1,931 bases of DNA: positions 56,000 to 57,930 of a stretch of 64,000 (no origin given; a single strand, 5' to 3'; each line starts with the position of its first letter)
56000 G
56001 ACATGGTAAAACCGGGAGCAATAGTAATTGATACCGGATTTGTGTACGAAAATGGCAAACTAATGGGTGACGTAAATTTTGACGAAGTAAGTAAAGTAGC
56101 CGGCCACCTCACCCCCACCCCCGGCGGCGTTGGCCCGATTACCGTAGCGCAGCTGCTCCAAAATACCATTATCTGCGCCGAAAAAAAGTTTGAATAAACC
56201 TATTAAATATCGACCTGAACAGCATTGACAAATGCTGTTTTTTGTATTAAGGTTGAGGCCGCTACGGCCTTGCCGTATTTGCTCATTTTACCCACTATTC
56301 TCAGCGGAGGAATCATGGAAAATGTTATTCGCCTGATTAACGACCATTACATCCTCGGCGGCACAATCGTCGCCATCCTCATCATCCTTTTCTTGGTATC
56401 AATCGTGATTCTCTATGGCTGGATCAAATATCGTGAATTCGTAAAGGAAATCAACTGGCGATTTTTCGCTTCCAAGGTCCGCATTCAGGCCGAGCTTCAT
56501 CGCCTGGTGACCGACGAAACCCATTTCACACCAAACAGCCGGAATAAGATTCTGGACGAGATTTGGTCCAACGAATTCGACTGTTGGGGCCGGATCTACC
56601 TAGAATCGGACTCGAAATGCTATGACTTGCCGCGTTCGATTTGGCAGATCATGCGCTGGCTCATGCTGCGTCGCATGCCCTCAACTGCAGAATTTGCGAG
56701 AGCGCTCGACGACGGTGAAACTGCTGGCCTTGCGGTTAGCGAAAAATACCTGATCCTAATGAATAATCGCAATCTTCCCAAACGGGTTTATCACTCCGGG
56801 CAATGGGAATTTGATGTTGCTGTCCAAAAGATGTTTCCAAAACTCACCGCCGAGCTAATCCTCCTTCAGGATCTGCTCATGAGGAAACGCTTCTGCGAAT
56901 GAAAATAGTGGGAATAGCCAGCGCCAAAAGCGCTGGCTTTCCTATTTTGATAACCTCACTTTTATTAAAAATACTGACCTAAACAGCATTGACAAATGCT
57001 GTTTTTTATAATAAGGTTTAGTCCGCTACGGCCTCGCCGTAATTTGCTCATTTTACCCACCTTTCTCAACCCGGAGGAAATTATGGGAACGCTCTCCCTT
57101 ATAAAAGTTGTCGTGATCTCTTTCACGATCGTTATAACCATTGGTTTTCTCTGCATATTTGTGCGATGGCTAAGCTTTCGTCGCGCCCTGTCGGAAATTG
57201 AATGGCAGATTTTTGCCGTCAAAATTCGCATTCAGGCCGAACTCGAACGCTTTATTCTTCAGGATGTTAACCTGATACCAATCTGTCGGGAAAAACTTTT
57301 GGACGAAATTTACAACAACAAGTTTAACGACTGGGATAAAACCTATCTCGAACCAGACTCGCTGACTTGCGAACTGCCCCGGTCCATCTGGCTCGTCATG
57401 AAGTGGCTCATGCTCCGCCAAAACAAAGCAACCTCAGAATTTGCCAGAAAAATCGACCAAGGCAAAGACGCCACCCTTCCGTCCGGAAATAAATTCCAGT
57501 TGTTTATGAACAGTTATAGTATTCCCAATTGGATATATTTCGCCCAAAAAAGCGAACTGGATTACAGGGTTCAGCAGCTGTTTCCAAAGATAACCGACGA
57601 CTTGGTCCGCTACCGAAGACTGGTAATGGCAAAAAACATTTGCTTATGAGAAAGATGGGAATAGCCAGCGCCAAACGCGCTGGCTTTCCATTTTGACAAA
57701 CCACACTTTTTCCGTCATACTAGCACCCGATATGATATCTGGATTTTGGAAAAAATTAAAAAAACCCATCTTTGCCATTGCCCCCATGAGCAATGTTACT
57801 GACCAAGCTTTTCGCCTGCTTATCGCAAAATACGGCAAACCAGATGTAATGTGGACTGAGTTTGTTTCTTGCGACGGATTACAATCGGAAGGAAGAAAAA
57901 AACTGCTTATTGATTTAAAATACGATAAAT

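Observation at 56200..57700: Tandemly duplicated gene cassette whose non-coding flanks are far more conserved than the coding regions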

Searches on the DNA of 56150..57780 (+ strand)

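Call 51: search_rna_families(source=window, start=56150, end=57780, threshold=evalue, max_evalue=10)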
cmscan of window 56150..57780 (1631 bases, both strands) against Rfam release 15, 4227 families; matches with E-value up to 10: 14.
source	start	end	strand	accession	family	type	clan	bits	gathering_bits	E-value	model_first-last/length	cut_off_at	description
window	56843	56945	+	RF00506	Thr_leader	Cis-reg; leader;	-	21.5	55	0.35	1-118/118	no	Threonine operon leader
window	57619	57695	+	RF02074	STnc240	Gene; sRNA;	-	21.3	55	3.8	1-77/77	no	Enterobacterial sRNA STnc240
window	56150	56245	+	RF04184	BTnc060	Gene; sRNA;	-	19.6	228.9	3.4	120-213/213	5'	Bacteroides sRNA BTnc060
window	57618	57666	+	RF00069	SNORD24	Gene; snRNA; snoRNA; CD-box;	-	19.1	41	5.9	1-76/76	no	Small nucleolar RNA SNORD24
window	56907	57009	-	RF02432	SpF25_sRNA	Gene; sRNA;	-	18.7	48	5.6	1-102/102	no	Streptococcus sRNA SpF25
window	56513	56572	-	RF03353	MIR5291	Gene; miRNA;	-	18.2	54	7.2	1-65/65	no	MIR5291 microRNA precursor family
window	56922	57037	-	RF02447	SpR19_sRNA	Gene; sRNA;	-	17.9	79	4.1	1-123/123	no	Streptococcus sRNA SpR19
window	56911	57021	-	RF00512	Leu_leader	Cis-reg; leader;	-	17.5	50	1.5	1-148/148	no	Leucine operon leader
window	57640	57721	-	RF02621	BSnc120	Gene; sRNA;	-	17.4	114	1.5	1-88/88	no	Brucella sRNA 120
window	56898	56981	+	RF01244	snR4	Gene; snRNA; snoRNA; CD-box;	-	17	37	2.1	1-187/187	no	Small nucleolar RNA snR4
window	57161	57186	-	RF01613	ceN109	Gene; snRNA; snoRNA; CD-box;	-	16.7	52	1.9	1-67/67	no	Nematode snoRNA ceN109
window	56799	56855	+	RF01129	sR44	Gene; snRNA; snoRNA; CD-box;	-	13.7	45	2.4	1-55/55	no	Small nucleolar RNA sR44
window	57648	57734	+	RF01905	HOTAIR_2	Gene; lncRNA;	-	12.1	60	8.4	1-69/69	no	HOTAIR conserved region 2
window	56234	56280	-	RF01850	beta_tmRNA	Gene;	CL00001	8.4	84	6.7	258-304/331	no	Betaproteobacteria transfer-messenger RNA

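Call 95: search_dna_similar(query=window:56198-56320:+, collection=plasmids, mode=distant, max_evalue=0.01)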
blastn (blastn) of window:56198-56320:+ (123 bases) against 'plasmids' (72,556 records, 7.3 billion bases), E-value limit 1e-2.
No match.
